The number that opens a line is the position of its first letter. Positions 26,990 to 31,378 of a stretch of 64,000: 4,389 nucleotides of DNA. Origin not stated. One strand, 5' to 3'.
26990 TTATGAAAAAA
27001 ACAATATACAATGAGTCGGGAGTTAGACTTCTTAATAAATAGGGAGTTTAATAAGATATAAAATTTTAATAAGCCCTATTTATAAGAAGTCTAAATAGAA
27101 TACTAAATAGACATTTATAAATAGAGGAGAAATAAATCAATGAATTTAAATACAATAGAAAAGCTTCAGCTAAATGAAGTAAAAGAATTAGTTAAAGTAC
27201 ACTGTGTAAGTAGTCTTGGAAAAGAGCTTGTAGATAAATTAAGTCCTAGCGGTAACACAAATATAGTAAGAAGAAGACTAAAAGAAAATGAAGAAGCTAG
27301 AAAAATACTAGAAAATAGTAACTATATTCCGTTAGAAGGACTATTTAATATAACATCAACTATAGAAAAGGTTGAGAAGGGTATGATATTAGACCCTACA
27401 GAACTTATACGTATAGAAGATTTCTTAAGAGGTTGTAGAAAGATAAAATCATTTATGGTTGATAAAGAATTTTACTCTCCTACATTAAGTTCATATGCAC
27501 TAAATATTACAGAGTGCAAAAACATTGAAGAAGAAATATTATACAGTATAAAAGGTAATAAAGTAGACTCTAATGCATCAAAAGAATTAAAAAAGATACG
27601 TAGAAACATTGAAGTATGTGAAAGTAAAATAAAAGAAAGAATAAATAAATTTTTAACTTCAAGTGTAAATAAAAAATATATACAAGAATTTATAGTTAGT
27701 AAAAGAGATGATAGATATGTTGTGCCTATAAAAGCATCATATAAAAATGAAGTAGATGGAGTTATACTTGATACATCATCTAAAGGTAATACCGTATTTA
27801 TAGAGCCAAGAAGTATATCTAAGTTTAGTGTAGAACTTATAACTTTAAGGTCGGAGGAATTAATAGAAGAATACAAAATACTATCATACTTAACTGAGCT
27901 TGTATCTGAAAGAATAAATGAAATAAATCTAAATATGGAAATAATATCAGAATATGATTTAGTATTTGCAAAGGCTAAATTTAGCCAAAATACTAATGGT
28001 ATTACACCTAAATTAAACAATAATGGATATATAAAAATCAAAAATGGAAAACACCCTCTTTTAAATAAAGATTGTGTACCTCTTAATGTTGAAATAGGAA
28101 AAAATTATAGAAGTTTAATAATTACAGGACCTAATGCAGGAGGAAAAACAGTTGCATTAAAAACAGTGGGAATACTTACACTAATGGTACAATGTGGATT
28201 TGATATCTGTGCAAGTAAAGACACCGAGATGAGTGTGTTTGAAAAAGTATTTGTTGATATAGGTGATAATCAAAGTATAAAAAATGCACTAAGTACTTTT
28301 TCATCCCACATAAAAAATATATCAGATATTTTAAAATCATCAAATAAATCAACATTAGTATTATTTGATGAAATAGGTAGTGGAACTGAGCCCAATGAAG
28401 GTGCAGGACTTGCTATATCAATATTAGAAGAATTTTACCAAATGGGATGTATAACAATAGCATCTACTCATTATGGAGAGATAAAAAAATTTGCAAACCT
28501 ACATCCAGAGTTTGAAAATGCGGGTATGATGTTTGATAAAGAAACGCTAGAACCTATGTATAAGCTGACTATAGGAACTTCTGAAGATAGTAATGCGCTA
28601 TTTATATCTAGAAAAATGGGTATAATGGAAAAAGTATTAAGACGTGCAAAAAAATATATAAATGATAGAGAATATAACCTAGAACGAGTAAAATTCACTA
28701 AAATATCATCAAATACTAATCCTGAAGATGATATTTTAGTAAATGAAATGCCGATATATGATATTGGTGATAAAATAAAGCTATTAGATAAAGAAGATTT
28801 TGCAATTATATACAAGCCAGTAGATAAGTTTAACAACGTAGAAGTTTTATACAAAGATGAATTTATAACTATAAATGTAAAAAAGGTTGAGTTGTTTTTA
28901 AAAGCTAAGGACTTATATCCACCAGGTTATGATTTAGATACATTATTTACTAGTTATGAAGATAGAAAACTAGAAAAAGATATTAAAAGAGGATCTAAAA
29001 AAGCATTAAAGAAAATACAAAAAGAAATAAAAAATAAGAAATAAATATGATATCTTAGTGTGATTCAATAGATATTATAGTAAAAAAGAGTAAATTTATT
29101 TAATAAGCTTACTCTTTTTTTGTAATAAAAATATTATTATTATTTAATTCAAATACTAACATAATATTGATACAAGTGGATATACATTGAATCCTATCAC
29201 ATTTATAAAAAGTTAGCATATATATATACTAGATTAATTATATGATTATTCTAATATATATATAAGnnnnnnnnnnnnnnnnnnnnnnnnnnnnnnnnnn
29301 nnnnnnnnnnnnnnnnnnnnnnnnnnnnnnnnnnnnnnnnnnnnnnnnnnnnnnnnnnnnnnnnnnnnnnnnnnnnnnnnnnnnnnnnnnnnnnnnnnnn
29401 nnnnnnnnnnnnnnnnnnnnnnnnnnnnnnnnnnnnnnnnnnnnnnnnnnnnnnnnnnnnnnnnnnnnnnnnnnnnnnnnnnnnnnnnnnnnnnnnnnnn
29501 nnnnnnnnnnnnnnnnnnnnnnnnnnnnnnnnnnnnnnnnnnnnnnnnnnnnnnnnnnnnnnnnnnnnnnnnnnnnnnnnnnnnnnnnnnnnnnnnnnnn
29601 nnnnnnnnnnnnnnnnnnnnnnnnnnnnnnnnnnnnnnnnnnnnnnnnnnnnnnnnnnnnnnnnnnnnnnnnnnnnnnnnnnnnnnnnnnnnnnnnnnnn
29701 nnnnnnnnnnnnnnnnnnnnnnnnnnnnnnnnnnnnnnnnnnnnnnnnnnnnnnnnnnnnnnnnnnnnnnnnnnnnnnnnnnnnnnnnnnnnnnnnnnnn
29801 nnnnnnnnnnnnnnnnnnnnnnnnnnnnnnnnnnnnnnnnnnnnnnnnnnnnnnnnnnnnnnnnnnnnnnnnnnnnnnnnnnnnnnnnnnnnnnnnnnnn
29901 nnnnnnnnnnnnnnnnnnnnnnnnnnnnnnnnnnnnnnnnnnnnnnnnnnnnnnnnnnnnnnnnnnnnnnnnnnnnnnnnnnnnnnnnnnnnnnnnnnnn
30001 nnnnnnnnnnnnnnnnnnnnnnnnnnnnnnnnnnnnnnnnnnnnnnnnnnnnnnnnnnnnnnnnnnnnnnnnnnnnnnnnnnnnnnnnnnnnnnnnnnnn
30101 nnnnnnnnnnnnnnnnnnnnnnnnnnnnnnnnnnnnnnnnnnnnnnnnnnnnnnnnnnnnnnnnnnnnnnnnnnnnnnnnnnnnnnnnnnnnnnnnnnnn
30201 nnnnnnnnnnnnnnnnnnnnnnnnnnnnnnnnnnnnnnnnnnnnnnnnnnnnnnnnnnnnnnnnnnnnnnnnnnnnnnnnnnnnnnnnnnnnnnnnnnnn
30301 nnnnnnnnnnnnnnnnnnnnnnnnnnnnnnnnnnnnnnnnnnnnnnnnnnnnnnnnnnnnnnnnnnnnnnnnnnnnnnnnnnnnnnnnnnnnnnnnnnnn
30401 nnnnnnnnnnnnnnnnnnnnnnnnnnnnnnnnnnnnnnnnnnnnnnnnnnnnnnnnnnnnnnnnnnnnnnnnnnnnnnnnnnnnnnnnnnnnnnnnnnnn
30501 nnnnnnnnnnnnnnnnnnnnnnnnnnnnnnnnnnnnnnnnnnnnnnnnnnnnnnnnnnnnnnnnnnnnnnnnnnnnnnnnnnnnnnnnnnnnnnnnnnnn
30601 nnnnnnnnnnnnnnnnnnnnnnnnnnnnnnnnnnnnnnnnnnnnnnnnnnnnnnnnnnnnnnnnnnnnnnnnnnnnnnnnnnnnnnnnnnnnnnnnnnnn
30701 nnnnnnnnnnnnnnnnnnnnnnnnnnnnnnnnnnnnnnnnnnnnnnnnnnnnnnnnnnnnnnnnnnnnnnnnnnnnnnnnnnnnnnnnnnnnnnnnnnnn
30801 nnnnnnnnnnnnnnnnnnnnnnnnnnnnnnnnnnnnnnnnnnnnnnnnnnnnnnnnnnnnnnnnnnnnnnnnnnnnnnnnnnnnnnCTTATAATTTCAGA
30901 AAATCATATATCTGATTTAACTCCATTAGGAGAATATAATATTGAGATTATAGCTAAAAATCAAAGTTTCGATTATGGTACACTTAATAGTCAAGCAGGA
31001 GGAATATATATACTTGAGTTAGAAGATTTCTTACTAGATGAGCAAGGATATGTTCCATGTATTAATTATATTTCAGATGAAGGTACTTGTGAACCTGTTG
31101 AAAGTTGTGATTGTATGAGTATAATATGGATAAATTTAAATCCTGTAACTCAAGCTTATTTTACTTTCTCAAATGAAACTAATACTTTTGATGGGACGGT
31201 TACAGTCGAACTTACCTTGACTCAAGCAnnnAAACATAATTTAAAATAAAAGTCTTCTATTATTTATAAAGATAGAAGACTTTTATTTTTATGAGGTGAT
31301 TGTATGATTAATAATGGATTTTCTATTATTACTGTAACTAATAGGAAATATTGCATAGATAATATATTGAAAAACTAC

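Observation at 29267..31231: LRR protein with no secretion signal, a Thr/Lys-rich tract and a Cys-bearing C-terminal domain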

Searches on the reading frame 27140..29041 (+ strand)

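Call 6: search_protein_families(library=pfam, proteins=[window:27140-29041:+], max_evalue=0.001)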
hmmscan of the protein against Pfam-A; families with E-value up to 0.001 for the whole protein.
window:27140-29041:+ (634 aa): 1 family
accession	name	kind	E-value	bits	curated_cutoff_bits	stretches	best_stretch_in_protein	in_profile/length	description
PF00488.27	MutS_V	-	1.3e-34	120.3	30.2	1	326-508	1-185/188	MutS domain V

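Call 18: search_protein_families(library=ncbifam, proteins=[window:27140-29041:+], max_evalue=0.001)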
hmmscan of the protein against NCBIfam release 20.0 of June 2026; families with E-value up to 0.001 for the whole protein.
window:27140-29041:+ (634 aa): 4 families
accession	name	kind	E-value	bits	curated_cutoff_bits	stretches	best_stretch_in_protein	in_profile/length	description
TIGR01069.2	mutS2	equivalog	1e-176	589.6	400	1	4-517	3-521/790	endonuclease MutS2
NF052383.1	ATPase_KamC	equivalog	6.2e-69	233.1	300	1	19-506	9-507/508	lysine 5,6-aminomutase reactivase ATPase KamC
NF003810.1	PRK05399.1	equivalog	1.9e-47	162.5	480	1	21-509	287-791/793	DNA mismatch repair protein MutS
TIGR01070.1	mutS1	equivalog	2.9e-41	141.7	641.7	1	227-552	492-824/840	DNA mismatch repair protein MutS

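Call 96: search_protein_families(library=padloc, proteins=[window:27140-29041:+], max_evalue=0.001)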
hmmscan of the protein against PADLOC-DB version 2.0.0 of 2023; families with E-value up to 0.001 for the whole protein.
window:27140-29041:+ (634 aa): 1 family
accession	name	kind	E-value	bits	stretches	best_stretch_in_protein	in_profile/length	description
PDLC02335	AbiLi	-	0.00098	16.3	0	321-380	74-119/326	AbiLi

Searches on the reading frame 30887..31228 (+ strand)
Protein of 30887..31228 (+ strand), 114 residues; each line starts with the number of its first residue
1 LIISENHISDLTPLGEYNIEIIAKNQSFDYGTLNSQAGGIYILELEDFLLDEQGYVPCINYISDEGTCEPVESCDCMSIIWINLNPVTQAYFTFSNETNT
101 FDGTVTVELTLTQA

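Call 68: search_solved_structures(query=A6, max_evalue=10, show_alignments=3)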
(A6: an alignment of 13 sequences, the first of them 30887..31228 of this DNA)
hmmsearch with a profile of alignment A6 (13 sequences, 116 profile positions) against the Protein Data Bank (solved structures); distinct sequences matched with E-value up to 10: 49.
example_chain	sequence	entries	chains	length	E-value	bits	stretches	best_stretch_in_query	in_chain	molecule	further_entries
5il7_A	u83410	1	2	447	1.3e-18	70.6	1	1-21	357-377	Rab family protein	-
2omu_A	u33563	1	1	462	1.6e-15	60.7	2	4-111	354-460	Internalin-A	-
2omv_A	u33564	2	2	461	1.7e-15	60.6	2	4-111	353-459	Internalin-A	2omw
2omz_A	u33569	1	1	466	4e-15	59.4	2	4-111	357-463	Internalin-A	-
8h62_A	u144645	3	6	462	7.4e-15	58.6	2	4-111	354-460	Internalin A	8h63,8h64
1o6s_A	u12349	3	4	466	7.9e-15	58.5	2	4-111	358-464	INTERNALIN A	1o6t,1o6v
2omx_A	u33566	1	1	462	8.3e-15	58.4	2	4-111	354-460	Internalin-A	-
2omt_A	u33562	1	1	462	1.3e-14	57.7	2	4-111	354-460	Internalin-A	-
2omy_A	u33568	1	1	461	1.5e-14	57.6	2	4-111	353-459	Internalin-A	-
6hlu_A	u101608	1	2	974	1.9e-13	54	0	1-21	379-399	Rab family protein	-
8r4b_A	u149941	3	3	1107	1.3e-12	51.3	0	1-21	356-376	Rab family protein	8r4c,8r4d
1h6u_A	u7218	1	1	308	9.4e-11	45.3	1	3-111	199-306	INTERNALIN H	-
4r58_A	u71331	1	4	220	4.8e-09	39.8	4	1-21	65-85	Leucine Rich Repeat protein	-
4aw4_A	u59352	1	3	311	8.7e-09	39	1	1-111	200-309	INTERNALIN B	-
4fmz_A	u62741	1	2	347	1.4e-08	38.3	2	1-23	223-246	Internalin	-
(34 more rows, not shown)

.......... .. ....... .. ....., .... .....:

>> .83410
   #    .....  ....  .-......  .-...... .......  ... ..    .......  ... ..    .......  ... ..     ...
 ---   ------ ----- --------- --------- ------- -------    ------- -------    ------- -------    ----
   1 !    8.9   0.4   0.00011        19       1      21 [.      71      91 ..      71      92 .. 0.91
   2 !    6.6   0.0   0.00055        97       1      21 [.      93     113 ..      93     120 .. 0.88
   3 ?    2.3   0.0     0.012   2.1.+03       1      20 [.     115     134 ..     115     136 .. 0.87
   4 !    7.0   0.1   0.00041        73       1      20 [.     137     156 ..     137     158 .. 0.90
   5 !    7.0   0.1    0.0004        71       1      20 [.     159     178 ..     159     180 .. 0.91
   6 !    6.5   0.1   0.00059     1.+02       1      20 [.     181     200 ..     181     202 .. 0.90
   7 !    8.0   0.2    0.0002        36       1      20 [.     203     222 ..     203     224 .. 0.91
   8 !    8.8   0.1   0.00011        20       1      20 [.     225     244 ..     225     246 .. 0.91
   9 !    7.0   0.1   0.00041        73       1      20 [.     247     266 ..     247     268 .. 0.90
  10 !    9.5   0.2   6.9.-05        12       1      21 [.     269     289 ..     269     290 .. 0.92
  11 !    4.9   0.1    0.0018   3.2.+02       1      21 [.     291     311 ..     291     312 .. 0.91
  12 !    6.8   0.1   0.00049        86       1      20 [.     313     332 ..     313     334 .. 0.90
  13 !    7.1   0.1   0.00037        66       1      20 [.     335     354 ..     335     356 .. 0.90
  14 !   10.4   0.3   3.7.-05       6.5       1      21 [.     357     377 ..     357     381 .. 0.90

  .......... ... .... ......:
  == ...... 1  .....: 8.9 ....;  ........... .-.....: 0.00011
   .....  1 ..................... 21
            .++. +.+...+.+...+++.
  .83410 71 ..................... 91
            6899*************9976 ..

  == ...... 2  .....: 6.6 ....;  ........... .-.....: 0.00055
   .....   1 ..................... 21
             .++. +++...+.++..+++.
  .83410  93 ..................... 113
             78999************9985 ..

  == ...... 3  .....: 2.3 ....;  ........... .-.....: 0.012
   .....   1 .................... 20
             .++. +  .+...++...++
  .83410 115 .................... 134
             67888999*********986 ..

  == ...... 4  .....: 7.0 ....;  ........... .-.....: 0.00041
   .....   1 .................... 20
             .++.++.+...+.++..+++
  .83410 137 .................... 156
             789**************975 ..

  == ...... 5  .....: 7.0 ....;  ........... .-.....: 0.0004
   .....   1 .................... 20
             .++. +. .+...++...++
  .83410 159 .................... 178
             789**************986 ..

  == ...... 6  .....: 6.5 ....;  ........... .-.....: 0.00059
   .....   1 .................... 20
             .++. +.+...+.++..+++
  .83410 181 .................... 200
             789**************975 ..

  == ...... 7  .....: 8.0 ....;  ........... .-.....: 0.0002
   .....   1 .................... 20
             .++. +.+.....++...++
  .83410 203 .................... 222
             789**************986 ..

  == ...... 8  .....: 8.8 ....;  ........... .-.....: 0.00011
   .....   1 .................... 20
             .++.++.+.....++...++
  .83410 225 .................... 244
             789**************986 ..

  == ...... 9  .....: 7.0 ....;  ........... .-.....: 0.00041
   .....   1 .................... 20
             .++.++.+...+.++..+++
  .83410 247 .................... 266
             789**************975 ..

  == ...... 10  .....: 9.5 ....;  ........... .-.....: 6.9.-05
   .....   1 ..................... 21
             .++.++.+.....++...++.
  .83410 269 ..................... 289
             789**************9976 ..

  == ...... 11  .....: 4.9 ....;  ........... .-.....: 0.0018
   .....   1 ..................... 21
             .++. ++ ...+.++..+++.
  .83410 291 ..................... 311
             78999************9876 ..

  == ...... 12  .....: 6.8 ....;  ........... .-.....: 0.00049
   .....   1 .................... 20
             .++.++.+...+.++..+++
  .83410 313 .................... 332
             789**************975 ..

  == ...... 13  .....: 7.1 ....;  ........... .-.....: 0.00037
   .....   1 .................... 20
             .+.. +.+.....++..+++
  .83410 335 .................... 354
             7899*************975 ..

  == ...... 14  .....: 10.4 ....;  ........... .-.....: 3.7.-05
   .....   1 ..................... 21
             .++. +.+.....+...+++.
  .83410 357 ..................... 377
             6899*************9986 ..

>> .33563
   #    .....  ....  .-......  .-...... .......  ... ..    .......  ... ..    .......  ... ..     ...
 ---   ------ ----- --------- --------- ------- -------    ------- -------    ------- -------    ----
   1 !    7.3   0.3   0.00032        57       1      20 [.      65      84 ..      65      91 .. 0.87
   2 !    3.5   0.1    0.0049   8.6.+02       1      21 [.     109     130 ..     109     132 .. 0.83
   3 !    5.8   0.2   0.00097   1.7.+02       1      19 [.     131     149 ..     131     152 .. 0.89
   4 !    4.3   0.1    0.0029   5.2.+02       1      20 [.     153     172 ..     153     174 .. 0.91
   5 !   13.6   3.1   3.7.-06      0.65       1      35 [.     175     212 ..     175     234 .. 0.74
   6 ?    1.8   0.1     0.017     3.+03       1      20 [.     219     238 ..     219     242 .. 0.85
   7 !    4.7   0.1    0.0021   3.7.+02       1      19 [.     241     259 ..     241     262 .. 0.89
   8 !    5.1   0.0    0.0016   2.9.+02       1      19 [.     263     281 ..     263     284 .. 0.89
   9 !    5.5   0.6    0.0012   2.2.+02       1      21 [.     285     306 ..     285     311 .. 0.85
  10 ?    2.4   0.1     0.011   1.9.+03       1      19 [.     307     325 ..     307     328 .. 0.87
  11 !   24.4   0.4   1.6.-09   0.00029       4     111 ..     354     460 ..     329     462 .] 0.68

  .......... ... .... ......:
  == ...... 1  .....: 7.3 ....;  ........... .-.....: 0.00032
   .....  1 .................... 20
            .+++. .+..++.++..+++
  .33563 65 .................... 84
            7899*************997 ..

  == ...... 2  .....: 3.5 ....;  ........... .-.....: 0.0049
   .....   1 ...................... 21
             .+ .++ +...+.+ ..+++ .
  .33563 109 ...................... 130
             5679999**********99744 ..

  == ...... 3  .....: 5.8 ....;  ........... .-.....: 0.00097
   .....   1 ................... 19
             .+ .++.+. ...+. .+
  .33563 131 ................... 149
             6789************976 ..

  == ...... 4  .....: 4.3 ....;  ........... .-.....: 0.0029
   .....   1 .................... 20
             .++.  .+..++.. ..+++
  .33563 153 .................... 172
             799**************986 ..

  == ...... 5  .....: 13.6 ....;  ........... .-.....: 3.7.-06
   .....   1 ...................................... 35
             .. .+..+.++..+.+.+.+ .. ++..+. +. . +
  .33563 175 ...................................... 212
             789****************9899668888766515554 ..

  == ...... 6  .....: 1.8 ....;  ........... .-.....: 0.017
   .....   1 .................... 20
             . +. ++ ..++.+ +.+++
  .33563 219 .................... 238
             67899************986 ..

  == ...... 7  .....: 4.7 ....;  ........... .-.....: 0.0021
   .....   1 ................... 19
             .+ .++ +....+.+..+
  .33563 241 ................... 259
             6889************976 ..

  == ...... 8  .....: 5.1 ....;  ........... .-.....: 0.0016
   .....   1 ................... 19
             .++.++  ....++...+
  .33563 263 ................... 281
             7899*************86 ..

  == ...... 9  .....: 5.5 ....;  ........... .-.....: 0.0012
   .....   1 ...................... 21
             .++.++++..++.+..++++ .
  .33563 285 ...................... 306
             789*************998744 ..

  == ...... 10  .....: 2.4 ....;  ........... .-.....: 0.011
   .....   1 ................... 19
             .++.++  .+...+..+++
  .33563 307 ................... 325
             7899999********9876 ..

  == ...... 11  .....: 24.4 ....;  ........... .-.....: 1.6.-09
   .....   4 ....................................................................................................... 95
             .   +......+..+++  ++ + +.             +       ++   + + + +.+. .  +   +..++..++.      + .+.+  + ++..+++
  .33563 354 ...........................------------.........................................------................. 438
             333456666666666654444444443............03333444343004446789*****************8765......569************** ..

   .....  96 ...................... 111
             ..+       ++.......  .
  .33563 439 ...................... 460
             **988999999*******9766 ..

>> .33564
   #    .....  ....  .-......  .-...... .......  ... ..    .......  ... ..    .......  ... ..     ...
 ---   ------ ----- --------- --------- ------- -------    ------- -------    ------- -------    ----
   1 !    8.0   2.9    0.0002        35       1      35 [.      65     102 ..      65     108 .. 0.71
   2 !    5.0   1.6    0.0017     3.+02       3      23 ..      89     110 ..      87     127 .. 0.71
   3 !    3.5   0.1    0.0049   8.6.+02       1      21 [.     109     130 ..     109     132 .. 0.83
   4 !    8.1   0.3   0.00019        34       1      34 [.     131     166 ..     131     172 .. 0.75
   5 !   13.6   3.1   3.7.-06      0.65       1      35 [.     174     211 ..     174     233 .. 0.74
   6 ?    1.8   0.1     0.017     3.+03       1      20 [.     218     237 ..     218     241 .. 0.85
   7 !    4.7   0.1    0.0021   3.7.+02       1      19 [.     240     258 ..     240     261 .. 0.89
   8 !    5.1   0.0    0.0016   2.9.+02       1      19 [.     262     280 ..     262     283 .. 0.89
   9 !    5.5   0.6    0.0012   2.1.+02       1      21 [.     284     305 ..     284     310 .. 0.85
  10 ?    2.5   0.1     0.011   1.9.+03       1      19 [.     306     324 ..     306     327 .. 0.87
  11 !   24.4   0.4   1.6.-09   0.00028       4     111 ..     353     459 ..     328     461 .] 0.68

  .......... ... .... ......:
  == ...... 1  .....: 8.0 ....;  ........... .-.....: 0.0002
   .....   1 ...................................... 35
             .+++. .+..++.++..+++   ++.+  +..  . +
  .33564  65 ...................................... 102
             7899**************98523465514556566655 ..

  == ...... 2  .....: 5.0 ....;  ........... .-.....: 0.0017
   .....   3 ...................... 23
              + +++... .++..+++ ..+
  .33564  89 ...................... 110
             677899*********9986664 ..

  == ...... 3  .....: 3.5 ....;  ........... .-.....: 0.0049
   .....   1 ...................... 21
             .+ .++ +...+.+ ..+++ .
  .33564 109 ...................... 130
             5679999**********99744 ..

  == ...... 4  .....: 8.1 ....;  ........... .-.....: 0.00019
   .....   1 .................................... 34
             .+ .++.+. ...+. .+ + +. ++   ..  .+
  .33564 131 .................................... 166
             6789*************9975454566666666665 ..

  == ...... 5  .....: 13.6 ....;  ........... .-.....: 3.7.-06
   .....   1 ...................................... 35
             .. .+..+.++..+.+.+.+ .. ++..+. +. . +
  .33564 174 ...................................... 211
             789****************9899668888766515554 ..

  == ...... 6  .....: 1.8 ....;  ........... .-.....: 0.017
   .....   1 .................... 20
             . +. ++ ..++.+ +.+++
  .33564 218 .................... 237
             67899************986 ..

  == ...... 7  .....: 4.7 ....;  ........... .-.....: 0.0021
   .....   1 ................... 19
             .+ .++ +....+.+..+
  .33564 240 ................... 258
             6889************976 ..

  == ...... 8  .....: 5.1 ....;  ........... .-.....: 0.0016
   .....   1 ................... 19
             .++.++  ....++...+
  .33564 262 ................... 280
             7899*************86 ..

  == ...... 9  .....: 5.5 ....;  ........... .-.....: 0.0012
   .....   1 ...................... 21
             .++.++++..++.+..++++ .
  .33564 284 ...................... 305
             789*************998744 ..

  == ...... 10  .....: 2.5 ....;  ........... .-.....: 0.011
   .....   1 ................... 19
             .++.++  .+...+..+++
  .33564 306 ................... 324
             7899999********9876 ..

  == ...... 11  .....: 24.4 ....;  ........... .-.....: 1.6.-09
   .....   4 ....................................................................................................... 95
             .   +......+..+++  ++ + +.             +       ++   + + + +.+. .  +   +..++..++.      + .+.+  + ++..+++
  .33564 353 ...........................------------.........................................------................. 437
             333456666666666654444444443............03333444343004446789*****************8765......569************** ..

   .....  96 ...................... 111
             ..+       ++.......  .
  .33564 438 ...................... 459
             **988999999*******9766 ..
